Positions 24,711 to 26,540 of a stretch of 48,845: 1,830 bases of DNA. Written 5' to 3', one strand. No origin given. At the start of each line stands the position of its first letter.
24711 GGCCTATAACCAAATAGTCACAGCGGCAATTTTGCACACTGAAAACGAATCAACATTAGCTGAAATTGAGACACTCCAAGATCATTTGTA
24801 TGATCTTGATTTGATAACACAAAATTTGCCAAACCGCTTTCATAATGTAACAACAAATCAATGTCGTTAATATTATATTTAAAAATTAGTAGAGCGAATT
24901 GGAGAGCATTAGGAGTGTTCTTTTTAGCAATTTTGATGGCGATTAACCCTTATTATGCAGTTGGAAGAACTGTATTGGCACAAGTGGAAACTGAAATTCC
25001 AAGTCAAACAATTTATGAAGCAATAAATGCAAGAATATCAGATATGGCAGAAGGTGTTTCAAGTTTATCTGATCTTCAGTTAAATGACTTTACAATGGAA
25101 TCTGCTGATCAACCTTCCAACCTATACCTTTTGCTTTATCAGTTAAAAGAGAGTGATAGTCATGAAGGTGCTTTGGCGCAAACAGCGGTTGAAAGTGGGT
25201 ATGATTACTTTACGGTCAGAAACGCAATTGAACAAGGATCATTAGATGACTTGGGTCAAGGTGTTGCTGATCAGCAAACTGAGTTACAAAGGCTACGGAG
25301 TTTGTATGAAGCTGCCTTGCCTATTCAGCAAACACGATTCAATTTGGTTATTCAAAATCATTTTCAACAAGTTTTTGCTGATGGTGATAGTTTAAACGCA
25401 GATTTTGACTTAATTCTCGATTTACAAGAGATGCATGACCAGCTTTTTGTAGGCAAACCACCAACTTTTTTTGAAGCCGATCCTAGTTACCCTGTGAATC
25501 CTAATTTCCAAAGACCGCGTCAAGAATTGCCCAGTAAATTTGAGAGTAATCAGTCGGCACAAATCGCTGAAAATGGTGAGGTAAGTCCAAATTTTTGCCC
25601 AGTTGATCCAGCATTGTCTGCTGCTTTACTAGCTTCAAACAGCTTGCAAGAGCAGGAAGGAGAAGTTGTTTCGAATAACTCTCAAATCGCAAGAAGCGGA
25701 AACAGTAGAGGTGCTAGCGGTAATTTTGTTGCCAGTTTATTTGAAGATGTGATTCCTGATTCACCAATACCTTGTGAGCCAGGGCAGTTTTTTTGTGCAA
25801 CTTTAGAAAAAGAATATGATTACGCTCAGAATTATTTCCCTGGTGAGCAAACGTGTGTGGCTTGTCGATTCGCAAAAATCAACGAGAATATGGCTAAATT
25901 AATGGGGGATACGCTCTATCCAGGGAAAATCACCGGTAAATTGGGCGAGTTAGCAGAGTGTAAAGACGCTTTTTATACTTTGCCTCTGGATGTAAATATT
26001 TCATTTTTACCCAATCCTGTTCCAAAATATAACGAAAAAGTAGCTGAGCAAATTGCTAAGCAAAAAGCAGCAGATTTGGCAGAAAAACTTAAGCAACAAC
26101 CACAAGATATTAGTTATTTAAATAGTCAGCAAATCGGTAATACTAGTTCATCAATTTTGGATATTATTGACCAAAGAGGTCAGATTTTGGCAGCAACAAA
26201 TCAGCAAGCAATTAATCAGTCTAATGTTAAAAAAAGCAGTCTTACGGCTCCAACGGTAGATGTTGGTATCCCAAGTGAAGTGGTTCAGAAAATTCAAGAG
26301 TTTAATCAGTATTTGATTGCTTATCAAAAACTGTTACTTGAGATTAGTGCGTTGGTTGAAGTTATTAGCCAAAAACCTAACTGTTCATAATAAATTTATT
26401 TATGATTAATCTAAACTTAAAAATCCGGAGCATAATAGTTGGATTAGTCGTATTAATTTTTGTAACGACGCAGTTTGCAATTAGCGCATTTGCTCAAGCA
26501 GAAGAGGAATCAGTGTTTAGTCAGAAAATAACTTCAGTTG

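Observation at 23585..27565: Four secreted helix-rich proteins share a three-cysteine layout ending in a [Q/N]-C motif at the extreme C-terminus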

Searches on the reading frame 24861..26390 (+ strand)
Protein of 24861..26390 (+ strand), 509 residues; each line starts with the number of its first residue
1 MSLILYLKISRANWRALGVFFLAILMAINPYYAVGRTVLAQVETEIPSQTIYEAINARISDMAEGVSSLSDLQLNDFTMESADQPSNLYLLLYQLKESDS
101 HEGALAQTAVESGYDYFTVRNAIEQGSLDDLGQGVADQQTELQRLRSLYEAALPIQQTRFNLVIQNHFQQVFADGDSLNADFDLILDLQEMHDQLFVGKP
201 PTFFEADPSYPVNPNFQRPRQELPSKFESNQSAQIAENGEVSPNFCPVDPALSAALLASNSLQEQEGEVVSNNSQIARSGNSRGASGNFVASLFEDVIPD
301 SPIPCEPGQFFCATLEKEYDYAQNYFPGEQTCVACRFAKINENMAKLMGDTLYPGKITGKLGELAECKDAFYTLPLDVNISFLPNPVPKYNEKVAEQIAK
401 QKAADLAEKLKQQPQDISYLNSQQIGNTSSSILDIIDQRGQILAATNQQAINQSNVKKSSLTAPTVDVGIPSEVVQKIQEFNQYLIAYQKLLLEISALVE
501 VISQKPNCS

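Call 4: search_protein_families(library=pfam, proteins=[window:24861-26390:+], max_evalue=0.1)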
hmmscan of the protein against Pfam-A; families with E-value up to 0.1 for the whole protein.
window:24861-26390:+ (509 aa): 1 family
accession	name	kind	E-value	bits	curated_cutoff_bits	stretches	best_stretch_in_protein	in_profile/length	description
PF14350.11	Beta_protein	-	0.073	13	27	0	7-189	5-165/342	Beta protein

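Call 8: find_homologous_proteins(query=window:24861-26390:+, max_evalue=0.001)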
Query window:24861-26390:+ (509 aa): 1 proteins with E <= 0.001 among 8000 candidates.
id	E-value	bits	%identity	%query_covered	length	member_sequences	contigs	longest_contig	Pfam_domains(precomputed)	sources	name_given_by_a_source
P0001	0.0e+0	1121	100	100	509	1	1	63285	-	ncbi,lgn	-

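Call 17: search_protein_families(library=ncbifam, proteins=[window:24861-26390:+], max_evalue=0.05)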
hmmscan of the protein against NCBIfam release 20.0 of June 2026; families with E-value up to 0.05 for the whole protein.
window:24861-26390:+ (509 aa): 1 family
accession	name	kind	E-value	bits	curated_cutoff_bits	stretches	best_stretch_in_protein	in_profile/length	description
TIGR04179.1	rhombo_lipo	equivalog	0.01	15.2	150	1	334-425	3-86/259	rhombotarget lipoprotein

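Call 18: search_protein_families(library=phrogs, proteins=[window:24861-26390:+], max_evalue=0.05)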
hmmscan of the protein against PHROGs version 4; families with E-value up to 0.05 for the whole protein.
window:24861-26390:+ (509 aa): 0 families

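Call 47: find_homologous_proteins(query=A2, max_evalue=0.00001)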
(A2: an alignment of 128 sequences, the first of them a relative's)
Query A2 (128 sequences) (509 aa, profile of the alignment): 1 proteins with E <= 0.00001 among 8000 candidates.
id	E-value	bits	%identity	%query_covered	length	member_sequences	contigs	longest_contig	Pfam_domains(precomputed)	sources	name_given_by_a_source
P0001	2.8e-79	286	100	100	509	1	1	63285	-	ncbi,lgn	-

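Call 53: find_related_loci(query=A7, collection=metagenome_contigs, flank=10000)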
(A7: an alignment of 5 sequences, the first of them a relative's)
Query A7 (509 aa) in metagenome_contigs; peptide patterns used: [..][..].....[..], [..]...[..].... (x = any residue, [..] = any of these).
600 stretches matched a pattern (row limit reached: there are more); 2 encode a relative of the query (tblastn E <= 1e-3); 2 distinct loci.
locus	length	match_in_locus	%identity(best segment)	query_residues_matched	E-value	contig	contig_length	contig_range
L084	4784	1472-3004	28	1-508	4e-54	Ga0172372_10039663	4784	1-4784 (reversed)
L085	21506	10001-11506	33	1-509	9e-73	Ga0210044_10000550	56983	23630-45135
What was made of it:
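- Tried and rejected: A 5-sequence alignment worked (call 53).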

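Call 67: predict_structure(alignment_id=A2)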
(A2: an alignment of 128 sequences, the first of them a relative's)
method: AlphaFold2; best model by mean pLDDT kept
length: 509 residues; sequences in the alignment: 128
mean_pLDDT: 67.8   pTM: 0.40
mean pLDDT of the five models: 67.8, 67.3, 67.2, 66.9, 64.8
residues with pLDDT >= 90: 87; 70-90: 169; 50-70: 116; < 50: 137
segments of 3 or more residues with pLDDT < 50: 1-3, 36-38, 210-245, 268-292, 320-328, 353-369, 372-389, 391-393, 462-470
pLDDT, mean of each block of 10 residues (from residue 1): 50 77 77 52 65 80 77 79 76 90 97 97 94 92 97 96 92 88 89 82 53 43 41 38 57 77 55 36 40 50 66 56 45 74 82 45 45 41 42 53 54 60 63 77 80 69 46 71 89 90 74
secondary structure, 60 per line:
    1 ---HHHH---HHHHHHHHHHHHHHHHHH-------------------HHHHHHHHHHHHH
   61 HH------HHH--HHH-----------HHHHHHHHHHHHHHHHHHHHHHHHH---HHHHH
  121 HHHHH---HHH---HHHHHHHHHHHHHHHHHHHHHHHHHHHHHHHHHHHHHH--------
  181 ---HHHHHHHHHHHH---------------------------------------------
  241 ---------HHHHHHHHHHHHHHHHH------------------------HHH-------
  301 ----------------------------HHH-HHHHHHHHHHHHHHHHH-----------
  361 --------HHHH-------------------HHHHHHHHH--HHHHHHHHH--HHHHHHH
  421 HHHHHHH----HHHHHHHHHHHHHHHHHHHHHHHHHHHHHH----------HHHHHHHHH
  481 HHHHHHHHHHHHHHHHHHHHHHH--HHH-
elements in order: H4-7 H11-28 H48-62 H88-112 H116-125 H135-172 H184-195 H250-266 H333-349 H369-372 H392-400 H403-411 H414-427 H432-461 H472-503
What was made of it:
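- Checked: C is largely confirmed: helices at 88-200 with pLDDT above 90 and at 432-503, but the Cys-rich middle is low confidence (call 67).
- In C the Cys follows the last long helix (call 67).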

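Call 72: fold_search(model_id=the predicted structure, library=pdb)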
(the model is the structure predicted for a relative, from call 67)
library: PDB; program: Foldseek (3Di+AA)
matches with E <= 10: 24; with E <= 0.001: 0
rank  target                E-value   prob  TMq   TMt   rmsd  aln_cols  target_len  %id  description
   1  9b7j_P                8.1e-01  0.06  0.08  0.11  52.5       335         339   14  Cryo-EM structure of human dynactin complex bound to Chlamydia effector Dre1 (released 2025-04-16)
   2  7nyw_C                1.5e+00  0.07  0.09  0.12  20.9       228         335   13  Cryo-EM structure of the MukBEF-MatP-DNA head module (released 2021-07-07)
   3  9qxt_E                2.2e+00  0.02  0.07  0.07  28.4       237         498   13  E. coli JetABC dimer in the DNA boarding-holding state (released 2025-10-01)
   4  7som_h                2.8e+00  0.04  0.07  0.06  45.4       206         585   13  Ciliary C2 central pair apparatus isolated from Chlamydomonas reinhardtii (released 2022-04-13)
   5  9dtr_O                2.8e+00  0.01  0.07  0.08  60.2       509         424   11  Structure of the yeast post-catalytic P complex spliceosome at 2.3 Angstrom resolution (released 2024-12-25)
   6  9dei_D                4.5e+00  0.01  0.07  0.10  24.5       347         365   10  Trypanosoma brucei mitochondrial RNA-editing catalytic complex 1, U-deletion (RECC1) (released 2026-01-21)
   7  3euh_B                4.7e+00  0.05  0.10  0.15  14.4       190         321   12  Crystal Structure of the MukE-MukF Complex (released 2009-01-20)
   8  6ff7_K                4.7e+00  0.03  0.06  0.14  34.4       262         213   14  human Bact spliceosome core structure (released 2019-03-13)
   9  5wd8_A                5.0e+00  0.06  0.09  0.34  10.2        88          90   19  Crystal structure of Legionella pneumophila effector lpg2328 (released 2017-11-29)
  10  7enc_q                5.7e+00  0.06  0.09  0.08  31.5       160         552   15  TFIID-based PIC-Mediator holo-complex in fully-assembled state (hPIC-MED) (released 2021-05-26)
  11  4dcn_C                6.0e+00  0.03  0.09  0.21  29.6       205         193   14  Crystal Structure Analysis of the Arfaptin2 BAR domain in Complex with ARL1 (released 2012-06-13)
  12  7w59_L                6.0e+00  0.01  0.08  0.10  63.6       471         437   11  The cryo-EM structure of human pre-C*-I complex (released 2022-06-22)
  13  4mu6                  6.4e+00  0.03  0.09  0.14  15.3       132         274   15  Crystal Structure of the N-terminal domain of Effector Protein LegC3 from Legionella pneumophila (released 2013-12-11)
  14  7q3g_A                7.2e+00  0.03  0.08  0.08  19.0       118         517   18  Pentameric ligand-gated ion channel, DeCLIC at pH 7 with 10 mM Ca2+ (released 2022-11-16)
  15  7som_m                7.6e+00  0.01  0.05  0.06  65.5       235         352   15  Ciliary C2 central pair apparatus isolated from Chlamydomonas reinhardtii (released 2022-04-13)
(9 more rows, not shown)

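Call 85: search_solved_structures(query=A2, max_evalue=1)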
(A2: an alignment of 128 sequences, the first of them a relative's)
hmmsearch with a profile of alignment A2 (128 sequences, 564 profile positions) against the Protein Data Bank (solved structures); distinct sequences matched with E-value up to 1: 6.
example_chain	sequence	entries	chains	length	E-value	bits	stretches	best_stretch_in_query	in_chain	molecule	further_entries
3ma9_A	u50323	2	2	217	0.081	15.1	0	438-499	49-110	Transmembrane glycoprotein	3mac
2cmr_A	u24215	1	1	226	0.094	14.9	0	438-499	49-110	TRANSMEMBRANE GLYCOPROTEIN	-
2xra_A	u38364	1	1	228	0.097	14.8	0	438-499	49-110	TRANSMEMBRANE PROTEIN GP41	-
9sqy_G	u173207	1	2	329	0.2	13.8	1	291-358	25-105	BRISC and BRCA1-A complex member 1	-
6h3c_D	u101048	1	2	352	0.22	13.6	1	287-358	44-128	BRISC and BRCA1-A complex member 1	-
9smn_D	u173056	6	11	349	0.22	13.6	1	287-358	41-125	BRISC and BRCA1-A complex member 1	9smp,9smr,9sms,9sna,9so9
